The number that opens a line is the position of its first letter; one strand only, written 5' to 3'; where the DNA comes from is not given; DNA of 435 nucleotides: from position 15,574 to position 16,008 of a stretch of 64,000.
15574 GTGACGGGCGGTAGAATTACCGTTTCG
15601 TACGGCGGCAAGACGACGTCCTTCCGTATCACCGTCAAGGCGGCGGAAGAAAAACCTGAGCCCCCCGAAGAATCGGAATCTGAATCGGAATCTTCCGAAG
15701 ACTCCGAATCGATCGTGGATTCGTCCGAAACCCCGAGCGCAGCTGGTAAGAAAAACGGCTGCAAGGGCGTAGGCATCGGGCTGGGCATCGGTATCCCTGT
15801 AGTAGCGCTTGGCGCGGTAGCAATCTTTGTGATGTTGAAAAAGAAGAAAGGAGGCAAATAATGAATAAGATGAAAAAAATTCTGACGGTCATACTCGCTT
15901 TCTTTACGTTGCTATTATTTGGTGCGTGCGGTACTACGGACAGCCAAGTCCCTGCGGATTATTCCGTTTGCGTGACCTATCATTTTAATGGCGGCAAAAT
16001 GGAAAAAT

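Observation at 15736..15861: Shared non-LPXTG C-terminal signal 'KKxGCxG - TM helix - basic tail' (copy 1, protease 2)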

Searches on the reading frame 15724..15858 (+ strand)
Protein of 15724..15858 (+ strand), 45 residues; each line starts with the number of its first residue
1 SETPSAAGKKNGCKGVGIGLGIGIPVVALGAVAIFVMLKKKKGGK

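Call 11: find_homologous_proteins(query=window:15724-15858:+, max_evalue=10)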
Query seq(45 aa): no candidate shares three 5-residue words with the query. No homologue found.

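Call 25: search_protein_families(library=ncbifam, alignment_id=A1, max_evalue=10)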
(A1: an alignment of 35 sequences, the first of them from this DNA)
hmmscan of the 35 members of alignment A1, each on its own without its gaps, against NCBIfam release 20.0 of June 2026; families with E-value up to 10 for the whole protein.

A. member 1, seq(43 aa): 1 family
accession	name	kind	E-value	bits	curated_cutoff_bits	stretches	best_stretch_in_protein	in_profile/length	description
TIGR02595.1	PEP_CTERM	domain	2.5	9.1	16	0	24-40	7-23/24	PEP-CTERM sorting domain-containing protein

B. families by the number of members that match (of 35 scanned): 40 families (the first 25 are shown)
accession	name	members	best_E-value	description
TIGR01167.1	LPXTG_anchor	11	0.00034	LPXTG cell wall anchor domain-containing protein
NF033846.1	Rumino_NPXTG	10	0.0035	NPXTG-anchored protein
TIGR03901.2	MYXO-CTERM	5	2e-07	MYXO-CTERM sorting domain-containing protein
NF033507.3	Loki-CTERM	5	0.025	Loki-CTERM sorting domain-containing protein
TIGR03382.1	GC_trans_RRR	4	5e-06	MYXO-CTERM sorting domain-containing protein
NF041738.1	GG_III-CTERM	4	0.00018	GGIII-like transmembrane region-containing protein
TIGR02595.1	PEP_CTERM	4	0.11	PEP-CTERM sorting domain-containing protein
TIGR04361.1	TrbK_Ti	3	0.16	entry exclusion protein TrbK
NF058582.1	Microco_LAVTG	2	0.0054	LAVTG motif-containing sortase-dependent surface protein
NF051874.1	PVV_CTERM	2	0.012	PVV-CTERM domain-containing choice-of-anchor G protein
TIGR03024.1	arch_PEF_CTERM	2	0.016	PEF-CTERM sorting domain-containing protein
NF051431.1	Rv0361_Cterm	2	0.02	Rv0361 family membrane protein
NF033191.4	JDVT-CTERM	2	0.056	JDVT-CTERM domain-containing protein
NF045522.1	MXAN_2561_fam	2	0.067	MXAN_2561 family MXYO-CTERM-anchored protein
NF045529.2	Heimdall-CTERM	2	0.069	Heimdall-CTERM domain-containing surface protein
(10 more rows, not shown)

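Call 33: search_protein_representatives(alignment_id=A1)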
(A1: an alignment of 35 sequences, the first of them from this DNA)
Query: 35 sequences, 42 profile positions. Proteins with E-value up to 0.001 (for the whole library): 135; up to 1e-10: 0; up to 1e-30: 0. The best 135 are listed.
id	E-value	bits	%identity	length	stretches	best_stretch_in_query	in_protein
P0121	2.1e-09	52.8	-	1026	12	6-21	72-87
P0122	4.9e-07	45.2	-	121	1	3-41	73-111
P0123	1.8e-06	43.4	-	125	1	1-41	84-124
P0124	1.9e-06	43.4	-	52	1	3-39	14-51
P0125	2.0e-06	43.2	-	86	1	2-40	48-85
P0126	3.6e-06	42.4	-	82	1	2-40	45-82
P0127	4.0e-06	42.3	-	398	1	1-40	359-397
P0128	4.3e-06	42.2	-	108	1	2-41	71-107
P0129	4.8e-06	42.0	-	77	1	3-40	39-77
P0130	4.9e-06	42.0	-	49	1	2-40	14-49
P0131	5.5e-06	41.9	-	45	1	2-40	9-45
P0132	8.3e-06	41.3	-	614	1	2-40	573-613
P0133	1.0e-05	41.0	-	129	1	2-41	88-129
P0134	1.0e-05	41.0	-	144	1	2-40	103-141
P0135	1.2e-05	40.7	-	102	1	5-40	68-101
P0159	9.3e-05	37.9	-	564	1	3-40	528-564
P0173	1.6e-04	37.2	-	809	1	5-39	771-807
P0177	1.7e-04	37.1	-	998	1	3-38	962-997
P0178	1.8e-04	37.0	-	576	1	4-40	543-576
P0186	2.6e-04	36.5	-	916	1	3-40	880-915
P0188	2.7e-04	36.4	-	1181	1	3-40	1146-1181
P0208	4.7e-04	35.7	-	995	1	4-40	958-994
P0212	4.8e-04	35.6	-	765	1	6-40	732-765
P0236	7.4e-04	35.0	-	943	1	1-41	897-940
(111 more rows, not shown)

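Call 41: search_protein_families(library=pfam, proteins=[P0132, P0159, P0173, P0177, P0178, P0186, P0188, P0208, P0212, P0236], max_evalue=0.0001)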
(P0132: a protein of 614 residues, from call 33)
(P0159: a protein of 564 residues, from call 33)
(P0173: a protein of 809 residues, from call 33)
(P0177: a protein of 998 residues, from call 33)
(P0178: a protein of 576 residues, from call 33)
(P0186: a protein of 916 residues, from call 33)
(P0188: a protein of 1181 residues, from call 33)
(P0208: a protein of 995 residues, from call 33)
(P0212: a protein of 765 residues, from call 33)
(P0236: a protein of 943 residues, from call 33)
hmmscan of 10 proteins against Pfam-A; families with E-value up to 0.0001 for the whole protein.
P0132 (614 aa): 3 families
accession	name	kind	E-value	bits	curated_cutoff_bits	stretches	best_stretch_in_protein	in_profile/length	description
PF02368.24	Big_2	-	3.8e-32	110.5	22.8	2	471-545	2-77/79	Bacterial Ig-like domain (group 2)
PF22359.2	Big-like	-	1.6e-07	31.9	27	0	420-456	2-38/48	Bacterial Ig-like domain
PF21764.3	Invasin_D4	-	5.3e-06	27.3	27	0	494-539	29-76/88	Invasin, domain 4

P0159 (564 aa): 0 families

P0173 (809 aa): 1 family
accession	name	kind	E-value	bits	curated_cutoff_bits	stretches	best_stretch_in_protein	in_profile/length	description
PF09479.16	Flg_new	-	8.6e-18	64.7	27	1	698-766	1-65/65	Listeria-Bacteroides repeat domain (List_Bact_rpt)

P0177 (998 aa): 1 family
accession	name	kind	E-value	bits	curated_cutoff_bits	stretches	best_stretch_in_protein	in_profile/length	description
PF17803.7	Cadherin_4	-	9.5e-05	23.3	25.1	0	863-931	3-67/71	Bacterial cadherin-like domain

P0178 (576 aa): 0 families

P0186 (916 aa): 2 families
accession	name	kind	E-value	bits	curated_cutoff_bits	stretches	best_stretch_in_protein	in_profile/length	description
PF09479.16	Flg_new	-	6.1e-44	148.4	27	4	787-851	3-65/65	Listeria-Bacteroides repeat domain (List_Bact_rpt)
PF18998.6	Flg_new_2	-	1.1e-09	38.6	23.6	1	793-856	10-73/73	Divergent InlB B-repeat domain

P0188 (1181 aa): 0 families

P0208 (995 aa): 0 families

P0212 (765 aa): 0 families

P0236 (943 aa): 2 families
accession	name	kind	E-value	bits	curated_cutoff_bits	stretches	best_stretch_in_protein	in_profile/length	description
PF13385.13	Laminin_G_3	-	2e-11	44.7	27.6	2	579-695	44-148/151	Concanavalin A-like lectin/glucanases superfamily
PF18998.6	Flg_new_2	-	1.2e-06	28.8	23.6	1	821-889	7-72/73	Divergent InlB B-repeat domain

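Call 42: list_cluster_members(proteins=[P0132, P0159, P0173, P0177, P0178, P0186, P0188, P0208, P0212, P0236])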
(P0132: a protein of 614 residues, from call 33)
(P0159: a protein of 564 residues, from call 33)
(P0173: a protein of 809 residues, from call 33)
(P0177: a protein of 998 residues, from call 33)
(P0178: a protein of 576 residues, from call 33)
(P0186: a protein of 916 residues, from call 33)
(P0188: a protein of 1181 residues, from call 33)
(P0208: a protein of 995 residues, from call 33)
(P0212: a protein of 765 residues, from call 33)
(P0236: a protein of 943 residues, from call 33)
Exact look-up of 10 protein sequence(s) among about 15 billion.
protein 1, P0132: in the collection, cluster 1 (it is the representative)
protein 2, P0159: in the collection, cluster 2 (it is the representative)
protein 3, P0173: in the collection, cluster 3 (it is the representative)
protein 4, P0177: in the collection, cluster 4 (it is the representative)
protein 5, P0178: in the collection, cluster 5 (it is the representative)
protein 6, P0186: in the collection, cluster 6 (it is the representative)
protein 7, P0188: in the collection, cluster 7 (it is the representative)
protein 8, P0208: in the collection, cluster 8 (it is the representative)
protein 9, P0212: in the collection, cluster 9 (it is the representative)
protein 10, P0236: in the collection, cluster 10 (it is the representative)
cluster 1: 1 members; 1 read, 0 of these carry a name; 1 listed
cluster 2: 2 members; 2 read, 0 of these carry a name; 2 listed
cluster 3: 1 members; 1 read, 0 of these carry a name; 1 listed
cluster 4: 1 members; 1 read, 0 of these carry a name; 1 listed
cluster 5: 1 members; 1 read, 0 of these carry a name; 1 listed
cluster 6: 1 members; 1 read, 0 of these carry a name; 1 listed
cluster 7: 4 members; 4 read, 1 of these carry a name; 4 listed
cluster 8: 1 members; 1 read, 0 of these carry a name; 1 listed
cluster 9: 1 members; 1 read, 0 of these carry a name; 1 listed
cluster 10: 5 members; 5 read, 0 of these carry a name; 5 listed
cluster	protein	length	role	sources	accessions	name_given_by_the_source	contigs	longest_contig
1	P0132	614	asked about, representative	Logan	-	-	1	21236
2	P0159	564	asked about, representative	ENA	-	-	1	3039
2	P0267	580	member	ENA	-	-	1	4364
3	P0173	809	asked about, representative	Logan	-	-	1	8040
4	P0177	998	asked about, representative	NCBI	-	-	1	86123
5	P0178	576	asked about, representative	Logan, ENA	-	-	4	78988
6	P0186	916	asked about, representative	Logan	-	-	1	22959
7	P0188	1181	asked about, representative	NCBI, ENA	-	-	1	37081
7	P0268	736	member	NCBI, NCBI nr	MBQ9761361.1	MAG: hypothetical protein IJW16_08450, partial [Clostridia bacterium] | hypothetical protein [Clostridia bacterium]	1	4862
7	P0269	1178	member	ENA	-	-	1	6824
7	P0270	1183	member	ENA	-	-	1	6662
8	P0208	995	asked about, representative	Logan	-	-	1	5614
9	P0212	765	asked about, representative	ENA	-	-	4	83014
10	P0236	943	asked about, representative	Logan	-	-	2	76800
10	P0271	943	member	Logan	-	-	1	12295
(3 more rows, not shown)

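Call 64: search_protein_families(library=pfam, proteins=[window:15724-15858:+], max_evalue=10)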
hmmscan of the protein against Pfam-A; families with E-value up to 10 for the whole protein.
seq(45 aa): 1 family
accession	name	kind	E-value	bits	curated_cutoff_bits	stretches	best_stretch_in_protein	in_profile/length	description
PF09594.16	GT87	-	0.051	13.7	25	1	10-41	95-126/237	Glycosyltransferase family 87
